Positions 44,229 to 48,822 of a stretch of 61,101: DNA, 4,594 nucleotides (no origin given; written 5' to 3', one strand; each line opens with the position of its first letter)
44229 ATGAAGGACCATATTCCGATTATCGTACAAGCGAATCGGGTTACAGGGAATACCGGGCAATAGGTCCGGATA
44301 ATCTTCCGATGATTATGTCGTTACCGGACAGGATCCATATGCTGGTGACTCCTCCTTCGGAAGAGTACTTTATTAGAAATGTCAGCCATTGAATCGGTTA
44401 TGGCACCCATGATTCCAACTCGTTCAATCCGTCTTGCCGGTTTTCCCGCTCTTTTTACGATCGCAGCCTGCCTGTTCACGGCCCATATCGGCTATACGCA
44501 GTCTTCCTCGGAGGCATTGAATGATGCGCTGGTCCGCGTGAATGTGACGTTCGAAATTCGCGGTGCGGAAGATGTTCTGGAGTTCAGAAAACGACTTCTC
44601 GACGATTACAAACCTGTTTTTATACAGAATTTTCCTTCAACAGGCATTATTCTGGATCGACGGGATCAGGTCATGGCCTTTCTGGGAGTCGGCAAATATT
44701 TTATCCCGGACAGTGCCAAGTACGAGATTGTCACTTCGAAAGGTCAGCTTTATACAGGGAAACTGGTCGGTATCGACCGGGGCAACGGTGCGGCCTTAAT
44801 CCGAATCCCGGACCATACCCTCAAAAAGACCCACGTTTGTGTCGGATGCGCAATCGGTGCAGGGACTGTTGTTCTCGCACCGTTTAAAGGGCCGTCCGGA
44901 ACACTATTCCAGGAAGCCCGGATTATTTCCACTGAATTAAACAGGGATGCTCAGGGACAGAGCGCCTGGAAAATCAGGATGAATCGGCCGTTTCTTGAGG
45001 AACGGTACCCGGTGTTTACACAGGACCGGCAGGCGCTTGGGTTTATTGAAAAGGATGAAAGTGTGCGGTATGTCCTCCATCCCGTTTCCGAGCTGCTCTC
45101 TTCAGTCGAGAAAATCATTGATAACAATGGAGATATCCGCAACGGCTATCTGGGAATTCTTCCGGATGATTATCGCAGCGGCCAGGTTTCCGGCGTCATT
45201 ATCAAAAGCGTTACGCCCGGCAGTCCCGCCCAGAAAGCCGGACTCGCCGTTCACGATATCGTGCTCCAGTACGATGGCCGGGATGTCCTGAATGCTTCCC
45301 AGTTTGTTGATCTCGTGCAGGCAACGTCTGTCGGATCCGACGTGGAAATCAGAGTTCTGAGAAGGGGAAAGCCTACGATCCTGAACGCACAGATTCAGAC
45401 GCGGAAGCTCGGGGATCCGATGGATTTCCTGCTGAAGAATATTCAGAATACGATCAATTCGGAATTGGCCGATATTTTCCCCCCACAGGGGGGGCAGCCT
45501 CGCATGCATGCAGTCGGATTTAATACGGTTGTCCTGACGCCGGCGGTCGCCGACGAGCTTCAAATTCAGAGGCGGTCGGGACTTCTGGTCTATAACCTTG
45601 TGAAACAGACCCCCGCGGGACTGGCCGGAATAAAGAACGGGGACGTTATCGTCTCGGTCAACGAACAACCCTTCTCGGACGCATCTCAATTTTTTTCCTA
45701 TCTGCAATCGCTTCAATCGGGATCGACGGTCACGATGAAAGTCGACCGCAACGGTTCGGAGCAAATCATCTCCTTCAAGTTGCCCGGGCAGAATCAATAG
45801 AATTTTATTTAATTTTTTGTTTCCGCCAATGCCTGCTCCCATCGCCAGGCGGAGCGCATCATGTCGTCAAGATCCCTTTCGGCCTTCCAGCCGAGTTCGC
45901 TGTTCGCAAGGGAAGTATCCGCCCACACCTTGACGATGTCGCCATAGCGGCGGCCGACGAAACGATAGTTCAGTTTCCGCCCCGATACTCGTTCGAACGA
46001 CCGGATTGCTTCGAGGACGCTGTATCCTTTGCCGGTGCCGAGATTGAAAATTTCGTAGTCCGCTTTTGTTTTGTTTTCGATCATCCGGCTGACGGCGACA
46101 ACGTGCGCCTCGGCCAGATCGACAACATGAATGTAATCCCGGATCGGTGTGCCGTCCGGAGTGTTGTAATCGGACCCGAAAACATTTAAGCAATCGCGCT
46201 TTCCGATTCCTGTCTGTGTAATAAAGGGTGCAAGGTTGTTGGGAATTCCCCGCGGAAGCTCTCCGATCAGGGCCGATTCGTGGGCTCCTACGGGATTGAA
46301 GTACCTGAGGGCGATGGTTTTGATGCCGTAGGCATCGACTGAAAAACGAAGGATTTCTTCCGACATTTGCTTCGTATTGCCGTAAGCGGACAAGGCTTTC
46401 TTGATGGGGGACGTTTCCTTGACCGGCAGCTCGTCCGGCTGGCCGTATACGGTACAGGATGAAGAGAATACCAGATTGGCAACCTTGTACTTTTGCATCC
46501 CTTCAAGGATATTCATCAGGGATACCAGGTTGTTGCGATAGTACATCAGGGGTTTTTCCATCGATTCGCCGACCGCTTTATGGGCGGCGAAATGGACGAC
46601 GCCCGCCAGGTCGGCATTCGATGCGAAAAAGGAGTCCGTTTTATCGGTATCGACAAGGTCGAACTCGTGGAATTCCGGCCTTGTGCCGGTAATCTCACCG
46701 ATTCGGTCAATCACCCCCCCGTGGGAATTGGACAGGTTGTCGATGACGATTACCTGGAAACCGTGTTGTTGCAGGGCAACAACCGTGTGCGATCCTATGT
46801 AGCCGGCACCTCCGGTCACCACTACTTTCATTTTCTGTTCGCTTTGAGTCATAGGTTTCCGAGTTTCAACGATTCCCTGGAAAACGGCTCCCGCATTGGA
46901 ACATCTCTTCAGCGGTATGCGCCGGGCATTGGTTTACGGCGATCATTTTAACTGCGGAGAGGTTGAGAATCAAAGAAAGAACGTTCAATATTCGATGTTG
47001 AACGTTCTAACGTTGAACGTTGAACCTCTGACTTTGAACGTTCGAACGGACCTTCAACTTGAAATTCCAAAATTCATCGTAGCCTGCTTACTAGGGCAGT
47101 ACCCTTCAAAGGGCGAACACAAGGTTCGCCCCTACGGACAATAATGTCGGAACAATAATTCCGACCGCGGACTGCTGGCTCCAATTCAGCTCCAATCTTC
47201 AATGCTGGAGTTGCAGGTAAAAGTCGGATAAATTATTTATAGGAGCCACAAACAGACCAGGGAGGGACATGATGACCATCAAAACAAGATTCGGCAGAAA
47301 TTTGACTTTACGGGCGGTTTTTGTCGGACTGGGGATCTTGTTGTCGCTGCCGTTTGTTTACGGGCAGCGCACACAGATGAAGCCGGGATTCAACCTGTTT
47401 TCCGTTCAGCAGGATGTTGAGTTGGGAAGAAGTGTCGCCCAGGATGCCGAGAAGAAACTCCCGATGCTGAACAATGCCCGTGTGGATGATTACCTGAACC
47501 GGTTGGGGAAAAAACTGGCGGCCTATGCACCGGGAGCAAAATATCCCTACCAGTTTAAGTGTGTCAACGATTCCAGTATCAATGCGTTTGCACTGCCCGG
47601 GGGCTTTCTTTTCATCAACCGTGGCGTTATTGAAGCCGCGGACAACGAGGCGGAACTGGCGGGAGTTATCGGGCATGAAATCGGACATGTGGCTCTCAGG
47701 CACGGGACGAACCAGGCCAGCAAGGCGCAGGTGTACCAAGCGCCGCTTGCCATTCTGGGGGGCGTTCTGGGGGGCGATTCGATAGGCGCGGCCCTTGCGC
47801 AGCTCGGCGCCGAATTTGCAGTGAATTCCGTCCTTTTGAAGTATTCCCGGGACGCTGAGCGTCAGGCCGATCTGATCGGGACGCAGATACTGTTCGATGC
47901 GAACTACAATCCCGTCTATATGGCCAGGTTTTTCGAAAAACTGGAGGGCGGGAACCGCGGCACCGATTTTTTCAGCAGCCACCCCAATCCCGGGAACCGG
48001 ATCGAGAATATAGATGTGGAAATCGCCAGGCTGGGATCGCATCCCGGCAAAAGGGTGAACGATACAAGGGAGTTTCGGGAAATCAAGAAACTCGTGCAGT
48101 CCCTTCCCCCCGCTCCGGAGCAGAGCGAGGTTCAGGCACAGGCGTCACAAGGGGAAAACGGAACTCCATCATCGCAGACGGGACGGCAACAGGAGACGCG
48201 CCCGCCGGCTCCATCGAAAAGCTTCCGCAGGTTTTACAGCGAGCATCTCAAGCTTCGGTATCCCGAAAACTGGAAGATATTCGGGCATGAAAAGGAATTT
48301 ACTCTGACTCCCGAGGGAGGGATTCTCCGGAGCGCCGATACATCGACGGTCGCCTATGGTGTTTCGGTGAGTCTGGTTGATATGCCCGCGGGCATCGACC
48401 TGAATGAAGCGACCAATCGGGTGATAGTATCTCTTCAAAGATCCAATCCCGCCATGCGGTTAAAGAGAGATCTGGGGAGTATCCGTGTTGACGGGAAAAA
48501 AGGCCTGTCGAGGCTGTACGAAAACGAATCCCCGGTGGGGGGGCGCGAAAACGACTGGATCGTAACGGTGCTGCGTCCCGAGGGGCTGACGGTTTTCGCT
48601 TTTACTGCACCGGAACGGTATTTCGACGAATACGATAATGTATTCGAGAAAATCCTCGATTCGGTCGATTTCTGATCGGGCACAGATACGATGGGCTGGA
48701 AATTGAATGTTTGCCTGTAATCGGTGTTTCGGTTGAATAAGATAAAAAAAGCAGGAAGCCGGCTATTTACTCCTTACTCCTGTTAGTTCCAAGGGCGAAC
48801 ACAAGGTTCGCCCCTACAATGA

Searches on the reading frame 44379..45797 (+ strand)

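Call 17: search_protein_families(library=pfam, proteins=[window:44379-45797:+], max_evalue=0.001)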
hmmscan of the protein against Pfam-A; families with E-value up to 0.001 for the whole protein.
window:44379-45797:+ (473 aa): 3 families
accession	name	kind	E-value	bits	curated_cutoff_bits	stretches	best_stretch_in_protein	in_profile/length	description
PF13180.12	PDZ_2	-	7.1e-27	93.9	27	2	397-467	9-79/80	PDZ domain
PF17820.7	PDZ_6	-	3.3e-23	81.6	27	2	274-328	1-54/54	PDZ domain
PF00595.29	PDZ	-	1.1e-15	58.1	23.2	2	254-307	8-61/81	PDZ domain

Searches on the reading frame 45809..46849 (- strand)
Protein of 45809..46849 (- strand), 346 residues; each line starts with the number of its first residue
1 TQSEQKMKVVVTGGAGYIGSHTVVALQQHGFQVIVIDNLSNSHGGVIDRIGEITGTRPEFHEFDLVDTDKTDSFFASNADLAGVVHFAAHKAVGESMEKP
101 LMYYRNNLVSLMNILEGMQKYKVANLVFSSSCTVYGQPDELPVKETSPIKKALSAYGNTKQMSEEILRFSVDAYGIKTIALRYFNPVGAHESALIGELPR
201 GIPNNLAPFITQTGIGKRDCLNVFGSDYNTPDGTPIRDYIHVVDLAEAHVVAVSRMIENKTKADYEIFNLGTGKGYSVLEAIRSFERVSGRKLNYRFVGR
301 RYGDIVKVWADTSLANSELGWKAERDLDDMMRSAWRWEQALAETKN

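Call 17: search_protein_families(library=pfam, proteins=[window:45809-46849:-], max_evalue=0.001)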
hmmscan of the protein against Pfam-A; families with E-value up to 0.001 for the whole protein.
window:45809-46849:- (346 aa): 10 families
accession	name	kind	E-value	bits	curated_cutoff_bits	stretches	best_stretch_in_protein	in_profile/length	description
PF16363.11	GDP_Man_Dehyd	-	9.7e-51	173.6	27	1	11-332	2-330/332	GDP-mannose 4,6 dehydratase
PF01370.27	Epimerase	-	4.3e-50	170.8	20.9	1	9-270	1-239/240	NAD dependent epimerase/dehydratase family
PF01073.25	3Beta_HSD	-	3.2e-13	49.8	22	1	10-262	1-238/280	3-beta hydroxysteroid dehydrogenase/isomerase family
PF04321.23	RmlD_sub_bind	-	3.3e-09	36.7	27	1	7-173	1-142/287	RmlD substrate binding domain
PF02719.21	Polysacc_synt_2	-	1.1e-07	31.8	20.2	1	9-131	1-128/293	Polysaccharide biosynthesis protein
PF00106.31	adh_short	-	3.7e-05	23.7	26.6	1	9-80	3-73/195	short chain dehydrogenase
PF13460.12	NAD_binding_10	-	0.00027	21.3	27.2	1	13-170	1-134/184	NAD(P)H-binding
PF05368.20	NmrA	-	0.00036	20.7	27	0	6-35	2-31/298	NmrA-like family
PF08659.16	KR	-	0.00068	20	22.6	0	9-91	3-92/180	KR domain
PF03721.20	UDPG_MGDP_dh_N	-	0.00077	19.5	27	0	7-38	1-31/187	UDP-glucose/GDP-mannose dehydrogenase family, NAD binding domain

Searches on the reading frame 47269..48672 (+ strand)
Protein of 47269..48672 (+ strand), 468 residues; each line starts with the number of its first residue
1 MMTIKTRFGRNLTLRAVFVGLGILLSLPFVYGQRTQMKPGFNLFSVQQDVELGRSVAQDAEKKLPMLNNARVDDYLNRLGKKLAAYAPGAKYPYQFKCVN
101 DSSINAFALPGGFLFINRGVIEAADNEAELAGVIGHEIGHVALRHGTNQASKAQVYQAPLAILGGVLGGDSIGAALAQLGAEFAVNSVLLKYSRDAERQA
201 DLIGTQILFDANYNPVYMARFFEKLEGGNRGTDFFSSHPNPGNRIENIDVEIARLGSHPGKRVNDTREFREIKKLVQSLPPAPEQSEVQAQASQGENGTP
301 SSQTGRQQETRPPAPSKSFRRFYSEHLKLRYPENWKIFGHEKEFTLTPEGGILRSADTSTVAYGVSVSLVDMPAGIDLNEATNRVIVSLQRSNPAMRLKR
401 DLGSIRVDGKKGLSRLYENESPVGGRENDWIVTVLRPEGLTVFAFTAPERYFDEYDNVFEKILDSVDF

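Call 17: search_protein_families(library=pfam, proteins=[window:47269-48672:+], max_evalue=0.001)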
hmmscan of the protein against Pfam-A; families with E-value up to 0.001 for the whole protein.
window:47269-48672:+ (468 aa): 1 family
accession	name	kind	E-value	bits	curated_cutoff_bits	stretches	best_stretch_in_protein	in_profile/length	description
PF01435.24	Peptidase_M48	-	7.2e-32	111.2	20.3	1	73-249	4-183/186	Peptidase family M48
